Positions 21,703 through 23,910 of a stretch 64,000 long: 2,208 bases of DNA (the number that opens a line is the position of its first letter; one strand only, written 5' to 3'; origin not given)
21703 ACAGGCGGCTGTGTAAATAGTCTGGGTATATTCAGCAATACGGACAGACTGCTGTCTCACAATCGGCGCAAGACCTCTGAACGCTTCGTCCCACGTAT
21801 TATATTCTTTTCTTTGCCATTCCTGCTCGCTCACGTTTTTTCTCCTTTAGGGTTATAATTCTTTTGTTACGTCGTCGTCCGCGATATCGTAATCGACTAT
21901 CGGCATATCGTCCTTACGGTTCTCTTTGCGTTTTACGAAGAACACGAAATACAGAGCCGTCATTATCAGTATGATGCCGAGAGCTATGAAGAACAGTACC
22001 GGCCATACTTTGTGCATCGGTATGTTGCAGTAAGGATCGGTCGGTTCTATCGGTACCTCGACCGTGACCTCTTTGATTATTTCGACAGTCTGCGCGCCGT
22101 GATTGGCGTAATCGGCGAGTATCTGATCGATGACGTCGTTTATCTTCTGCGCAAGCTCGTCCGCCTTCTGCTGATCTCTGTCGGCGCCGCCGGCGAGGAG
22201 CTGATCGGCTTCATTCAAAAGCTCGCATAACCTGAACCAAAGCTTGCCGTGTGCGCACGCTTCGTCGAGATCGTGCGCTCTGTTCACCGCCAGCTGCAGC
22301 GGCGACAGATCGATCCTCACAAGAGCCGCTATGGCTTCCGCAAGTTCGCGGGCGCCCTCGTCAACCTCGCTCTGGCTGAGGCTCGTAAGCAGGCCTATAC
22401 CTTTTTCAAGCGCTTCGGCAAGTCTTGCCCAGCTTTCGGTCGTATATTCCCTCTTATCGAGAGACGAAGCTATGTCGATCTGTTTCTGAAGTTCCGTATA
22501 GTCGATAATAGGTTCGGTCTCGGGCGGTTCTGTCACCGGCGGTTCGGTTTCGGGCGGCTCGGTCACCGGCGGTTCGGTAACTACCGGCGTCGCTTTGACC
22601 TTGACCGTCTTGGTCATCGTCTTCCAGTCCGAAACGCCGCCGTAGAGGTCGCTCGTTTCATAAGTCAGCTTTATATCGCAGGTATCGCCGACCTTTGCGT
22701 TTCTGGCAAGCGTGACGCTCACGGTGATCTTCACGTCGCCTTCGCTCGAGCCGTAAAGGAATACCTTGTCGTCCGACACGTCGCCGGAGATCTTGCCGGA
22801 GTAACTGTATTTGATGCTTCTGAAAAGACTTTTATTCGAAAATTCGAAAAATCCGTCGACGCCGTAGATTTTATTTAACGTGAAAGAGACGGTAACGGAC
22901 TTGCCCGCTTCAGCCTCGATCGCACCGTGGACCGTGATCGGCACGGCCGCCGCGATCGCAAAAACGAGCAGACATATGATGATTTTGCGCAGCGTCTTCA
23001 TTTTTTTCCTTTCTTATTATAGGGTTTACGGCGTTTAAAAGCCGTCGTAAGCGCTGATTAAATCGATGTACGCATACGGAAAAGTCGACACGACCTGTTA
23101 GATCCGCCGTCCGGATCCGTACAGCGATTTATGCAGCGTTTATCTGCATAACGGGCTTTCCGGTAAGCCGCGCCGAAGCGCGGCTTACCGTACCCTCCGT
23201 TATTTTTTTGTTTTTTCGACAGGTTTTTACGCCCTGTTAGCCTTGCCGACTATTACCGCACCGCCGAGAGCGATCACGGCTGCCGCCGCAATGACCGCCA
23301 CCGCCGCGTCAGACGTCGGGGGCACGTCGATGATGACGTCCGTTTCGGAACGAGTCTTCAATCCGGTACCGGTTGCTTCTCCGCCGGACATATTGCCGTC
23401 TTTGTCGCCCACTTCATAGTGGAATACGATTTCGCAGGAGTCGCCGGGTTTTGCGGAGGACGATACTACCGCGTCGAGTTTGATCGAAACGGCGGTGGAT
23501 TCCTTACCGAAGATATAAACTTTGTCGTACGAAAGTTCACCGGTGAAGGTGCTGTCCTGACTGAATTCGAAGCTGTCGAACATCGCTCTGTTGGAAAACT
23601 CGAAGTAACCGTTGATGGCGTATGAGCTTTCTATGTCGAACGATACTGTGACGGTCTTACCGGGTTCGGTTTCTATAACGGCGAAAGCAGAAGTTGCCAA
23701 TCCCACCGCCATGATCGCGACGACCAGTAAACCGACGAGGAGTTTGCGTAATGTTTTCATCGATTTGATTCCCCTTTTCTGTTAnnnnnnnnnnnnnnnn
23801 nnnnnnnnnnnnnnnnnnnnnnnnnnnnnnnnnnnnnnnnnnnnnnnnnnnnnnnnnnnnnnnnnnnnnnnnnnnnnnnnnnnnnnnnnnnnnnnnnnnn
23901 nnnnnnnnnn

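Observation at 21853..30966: Self-contained cohesin-dockerin set: a 2394-aa dockerin protein followed by two paralogous cohesin-like, membrane-anchored proteins, directly upstream of the fibre locus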

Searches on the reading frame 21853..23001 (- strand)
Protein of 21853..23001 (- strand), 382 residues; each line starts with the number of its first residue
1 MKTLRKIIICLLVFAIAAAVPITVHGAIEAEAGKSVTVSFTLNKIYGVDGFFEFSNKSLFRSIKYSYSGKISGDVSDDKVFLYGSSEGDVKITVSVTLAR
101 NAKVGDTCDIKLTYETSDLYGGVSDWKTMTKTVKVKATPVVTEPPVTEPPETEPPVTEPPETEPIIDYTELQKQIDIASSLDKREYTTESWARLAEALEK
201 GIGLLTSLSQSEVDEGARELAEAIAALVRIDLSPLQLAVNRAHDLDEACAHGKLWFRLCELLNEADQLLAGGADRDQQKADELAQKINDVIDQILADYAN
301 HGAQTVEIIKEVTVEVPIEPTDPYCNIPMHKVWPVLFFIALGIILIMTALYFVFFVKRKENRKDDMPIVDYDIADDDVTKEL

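Call 7: search_protein_families(library=pfam, proteins=[window:21853-23001:-], max_evalue=1)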
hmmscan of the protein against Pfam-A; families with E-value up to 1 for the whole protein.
window:21853-23001:- (382 aa): 5 families
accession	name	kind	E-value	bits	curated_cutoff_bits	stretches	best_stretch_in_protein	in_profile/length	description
PF07554.19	FIVAR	-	0.001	20.1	29.2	1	167-227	1-70/71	FIVAR domain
PF04519.19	Bactofilin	-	0.0031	18.1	27.9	1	63-105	35-77/98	Polymer-forming cytoskeletal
PF02095.21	Extensin_1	-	0.019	15.2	105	1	141-165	81-105/171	Extensin-like protein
PF05058.17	ActA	-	0.091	11.6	23.8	1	123-161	481-519/633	ActA Protein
PF10003.15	DUF2244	-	0.63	10.2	27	1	329-354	32-57/138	Integral membrane protein (DUF2244)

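Call 8: search_protein_families(library=ncbifam, proteins=[window:21853-23001:-], max_evalue=1)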
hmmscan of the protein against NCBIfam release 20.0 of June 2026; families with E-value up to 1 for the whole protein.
window:21853-23001:- (382 aa): 7 families
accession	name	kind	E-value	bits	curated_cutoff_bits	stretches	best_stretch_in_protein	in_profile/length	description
NF046019.1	ZmpB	exception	3.4e-07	27.8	3000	1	166-235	544-615/1969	zinc metalloprotease B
NF047897.1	LctobiosidLnbX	equivalog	9.1e-06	23.8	2500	1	155-229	1404-1481/1498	lacto-N-biosidase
NF041578.1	betaarabinsidaseHypBA2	equivalog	0.0014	16.1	3200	1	158-227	1644-1708/1709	beta-L-arabinobiosidase HypBA2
NF037940.1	PKS_MbtD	equivalog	0.081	10.9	1150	1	227-290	339-402/978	mycobactin polyketide synthase MbtD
TIGR02193.1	heptsyl_trn_I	equivalog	0.082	12.1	185.3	1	178-227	188-238/320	lipopolysaccharide heptosyltransferase I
NF053819.1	EF0750_LPXTG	subfamily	0.44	11.1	47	1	1-42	1-42/105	EF2685/EF0750 family sortase-dependent surface protein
NF045849.1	ICE_MMCAP2_0565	equivalog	0.7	9.6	40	0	331-365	11-46/80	Mbov_0395 family pilin-like conjugal transfer protein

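Call 32: search_protein_families(library=pfam, alignment_id=A4, max_evalue=0.01)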
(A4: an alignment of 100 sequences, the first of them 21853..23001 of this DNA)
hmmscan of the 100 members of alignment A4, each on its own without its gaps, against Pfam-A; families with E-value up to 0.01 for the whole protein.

A. member 1, window:21853-23001:- (382 aa): 2 families
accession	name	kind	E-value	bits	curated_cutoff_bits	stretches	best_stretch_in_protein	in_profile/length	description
PF07554.19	FIVAR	-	0.001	20.1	29.2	0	167-227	1-70/71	FIVAR domain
PF04519.19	Bactofilin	-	0.0031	18.1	27.9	1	63-105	35-77/98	Polymer-forming cytoskeletal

B. families by the number of members that match (of 100 scanned): 84 families (the first 25 are shown)
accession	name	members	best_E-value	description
PF07554.19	FIVAR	63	7.5e-30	FIVAR domain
PF20271.3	CATASP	27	3.9e-12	CATRA-Associated Small Protein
PF20977.2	GatF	12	2.1e-10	Glutamyl-tRNA(Gln) amidotransferase subunit F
PF25528.1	DUF7917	3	8.6e-06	Domain of unknown function (DUF7917)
PF07423.16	DUF1510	3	0.00092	Domain of unknown function (DUF1510)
PF25515.1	Arm_PDR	3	0.0011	Plastid division regulator ARM repeat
PF05887.16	Trypan_PARP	2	1.7e-05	Procyclic acidic repetitive protein (PARP)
PF08951.15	EntA_Immun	2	0.00061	Enterocin A Immunity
PF00746.26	Gram_pos_anchor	2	0.00093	LPXTG cell wall anchor motif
PF04220.17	YihI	2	0.0015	Der GTPase activator (YihI)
PF23379.1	DUF7096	2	0.0034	Domain of unknown function (DUF7096)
PF24102.1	FLAD1_M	2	0.0059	FAD synthase, middle domain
PF00404.24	Dockerin_1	1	1.7e-12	Dockerin type I domain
PF07564.17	DUF1542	1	1.1e-09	Domain of Unknown Function (DUF1542)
PF05531.17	NPV_P10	1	7.1e-08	Nucleopolyhedrovirus P10 protein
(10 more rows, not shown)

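Call 87: predict_structure(alignment_id=A4)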
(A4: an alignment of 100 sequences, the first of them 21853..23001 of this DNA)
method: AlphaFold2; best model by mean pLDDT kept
length: 382 residues; sequences in the alignment: 100
mean_pLDDT: 87.3   pTM: 0.50
mean pLDDT of the five models: 87.3, 86.9, 86.9, 86.6, 85.9
residues with pLDDT >= 90: 255; 70-90: 58; 50-70: 62; < 50: 7
segments of 3 or more residues with pLDDT < 50: 380-382
pLDDT, mean of each block of 10 residues (from residue 1): 81 78 74 96 98 98 97 97 97 97 96 98 97 94 73 59 93 94 95 97 97 98 98 97 84 94 95 91 98 93 59 53 58 89 97 90 66 61 46
secondary structure, 60 per line:
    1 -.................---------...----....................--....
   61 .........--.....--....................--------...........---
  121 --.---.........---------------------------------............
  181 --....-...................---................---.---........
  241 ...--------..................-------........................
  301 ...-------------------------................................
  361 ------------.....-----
elements in order: H2-18 E28-30 E35-54 E60-69 E72-76 E79-98 E107-117 E127-135 H169-180 H188-206 H210-225 H233-243 H252-269 H277-303 H329-360 H373-377

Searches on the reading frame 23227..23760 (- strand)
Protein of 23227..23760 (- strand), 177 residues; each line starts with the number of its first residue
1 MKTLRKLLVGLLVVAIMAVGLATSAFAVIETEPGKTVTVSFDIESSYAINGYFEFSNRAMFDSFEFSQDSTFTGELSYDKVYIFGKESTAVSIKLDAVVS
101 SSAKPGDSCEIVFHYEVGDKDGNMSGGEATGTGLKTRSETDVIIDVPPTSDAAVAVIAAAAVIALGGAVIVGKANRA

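Call 7: search_protein_families(library=pfam, proteins=[window:23227-23760:-], max_evalue=1)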
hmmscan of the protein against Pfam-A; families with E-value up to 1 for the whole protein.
window:23227-23760:- (177 aa): 1 family
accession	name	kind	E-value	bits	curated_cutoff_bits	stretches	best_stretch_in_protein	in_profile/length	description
PF14310.12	Fn3-like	-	0.13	12.8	25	0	25-45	23-43/71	Fibronectin type III-like domain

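Call 8: search_protein_families(library=ncbifam, proteins=[window:23227-23760:-], max_evalue=1)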
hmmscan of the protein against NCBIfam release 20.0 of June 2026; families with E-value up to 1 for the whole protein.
window:23227-23760:- (177 aa): 0 families

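Call 17: find_homologous_proteins(query=A1, max_evalue=0.01)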
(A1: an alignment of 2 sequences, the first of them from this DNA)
Query A1 (2 sequences) (146 aa, profile of the alignment): 7 proteins with E <= 0.01 among 810 candidates.
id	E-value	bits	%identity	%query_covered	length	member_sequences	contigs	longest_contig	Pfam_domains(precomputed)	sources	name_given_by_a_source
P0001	2.6e-76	272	100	100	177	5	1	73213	-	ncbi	-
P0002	4.8e-60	219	75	100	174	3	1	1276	-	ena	-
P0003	9.3e-56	205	64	98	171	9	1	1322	-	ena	-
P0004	6.2e-53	196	67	100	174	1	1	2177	-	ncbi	-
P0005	5.9e-47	177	60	99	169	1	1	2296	-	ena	-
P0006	7.4e-45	170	38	88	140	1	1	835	-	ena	-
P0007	2.9e-41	158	48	100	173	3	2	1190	-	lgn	-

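Call 25: find_encoding_contigs(protein=P0001, flank=10000, max_places=4)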
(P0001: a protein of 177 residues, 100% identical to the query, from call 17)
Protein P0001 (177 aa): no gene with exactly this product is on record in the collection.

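Call 26: predict_structure(alignment_id=A2)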
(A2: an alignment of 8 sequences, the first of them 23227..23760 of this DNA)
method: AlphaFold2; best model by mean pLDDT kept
length: 177 residues; sequences in the alignment: 8
mean_pLDDT: 72.2   pTM: 0.61
mean pLDDT of the five models: 72.2, 71.3, 68.7, 66.8, 66.5
residues with pLDDT >= 90: 46; 70-90: 64; 50-70: 27; < 50: 40
segments of 3 or more residues with pLDDT < 50: 17-25, 148-177
pLDDT, mean of each block of 10 residues (from residue 1): 54 50 53 85 89 91 91 89 91 91 86 90 72 76 60 39 39 40
secondary structure, 60 per line:
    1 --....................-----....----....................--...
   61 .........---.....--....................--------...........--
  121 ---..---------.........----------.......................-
elements in order: H3-22 E28-31 E36-55 E61-69 E73-77 E80-99 E108-118 E135-143 H154-176

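Call 53: find_encoding_contigs(protein=P0004, flank=10000, max_places=3)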
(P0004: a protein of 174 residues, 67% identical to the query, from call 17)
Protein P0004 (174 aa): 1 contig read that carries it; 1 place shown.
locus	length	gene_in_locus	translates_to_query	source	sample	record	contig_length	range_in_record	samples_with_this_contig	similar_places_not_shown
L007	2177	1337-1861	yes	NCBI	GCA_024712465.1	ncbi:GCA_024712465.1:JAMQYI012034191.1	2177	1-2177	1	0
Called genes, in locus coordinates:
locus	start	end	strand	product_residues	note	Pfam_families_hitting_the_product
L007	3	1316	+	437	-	?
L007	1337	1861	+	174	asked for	-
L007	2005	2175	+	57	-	?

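Call 82: fold_search(model_id=the predicted structure, library=pdb)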
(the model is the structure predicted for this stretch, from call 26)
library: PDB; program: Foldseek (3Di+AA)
matches with E <= 10: 1462; with E <= 0.001: 13
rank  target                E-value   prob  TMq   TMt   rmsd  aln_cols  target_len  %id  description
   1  5nrm_A                9.6e-05  1.00  0.43  0.52   4.4       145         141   15  Crystal structure of the sixth cohesin from Acetivibrio cellulolyticus' scaffoldin B in complex with Cel5 dockerin S51 (released 2018-01-31)
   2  2msp_A                4.0e-04  1.00  0.31  0.38   7.3       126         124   10  MAJOR SPERM PROTEIN, BETA ISOFORM, ENGINEERED C59S/T90C MUTANT, PUTATIVE SUBFILAMENT STRUCTURE, PH 8.5 (released 1998-04-15)
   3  5nrk_A                4.4e-04  1.00  0.44  0.53   4.1       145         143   15  Crystal structure of the sixth cohesin from Acetivibrio cellulolyticus' scaffoldin B in complex with Cel5 dockerin S15 (released 2018-01-31)
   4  3ul4_A                4.4e-04  1.00  0.36  0.44   9.1       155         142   17  Crystal structure of Coh-OlpA(Cthe_3080)-Doc918(Cthe_0918) complex: A novel type I Cohesin-Dockerin complex from Clost (released 2012-11-28)
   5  1msp_B                4.4e-04  1.00  0.34  0.44   6.9       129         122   11  MAJOR SPERM PROTEIN, ALPHA ISOFORM (RECOMBINANT), PH 4.6 (released 1996-12-07)
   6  1msp_A                5.0e-04  1.00  0.34  0.43   6.7       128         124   10  MAJOR SPERM PROTEIN, ALPHA ISOFORM (RECOMBINANT), PH 4.6 (released 1996-12-07)
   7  2bvu_D                5.0e-04  1.00  0.34  0.43   6.9       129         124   10  D83R mutant of Asaris suum major sperm protein (MSP) (released 2006-10-25)
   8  2mpv                  7.7e-04  1.00  0.42  0.48   5.0       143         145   12  Structural insight into host recognition and biofilm formation by aggregative adherence fimbriae of enteroaggregative Es (released 2014-10-29)
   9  8fwc_0                7.7e-04  0.99  0.32  0.27  17.7       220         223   12  Collar sheath structure of Agrobacterium phage Milano (released 2023-12-06)
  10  4uyp_C                8.6e-04  1.00  0.41  0.49   6.3       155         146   13  High resolution structure of the third cohesin ScaC in complex with the ScaB dockerin with a mutation in the N-termina (released 2015-04-15)
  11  1row_A                8.6e-04  1.00  0.33  0.49   6.8       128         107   10  Structure of SSP-19, an MSP-domain protein like family member in Caenorhabditis elegans (released 2003-12-23)
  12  1z9l                  9.6e-04  1.00  0.38  0.49   6.0       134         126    9  1.7 Angstrom Crystal Structure of the Rat VAP-A MSP Homology Domain (released 2005-07-19)
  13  8fwm_F                9.6e-04  1.00  0.35  0.28  17.5       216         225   12  Structure of tail-neck junction of Agrobacterium phage Milano (released 2023-12-06)
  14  5fqe_B                1.1e-03  1.00  0.36  0.14   7.9       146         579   11  The details of glycolipid glycan hydrolysis by the structural analysis of a family 123 glycoside hydrolase from Clostr (released 2016-03-30)
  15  1grw_A                1.1e-03  1.00  0.34  0.44   6.9       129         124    9  C. elegans major sperm protein (released 2002-06-13)
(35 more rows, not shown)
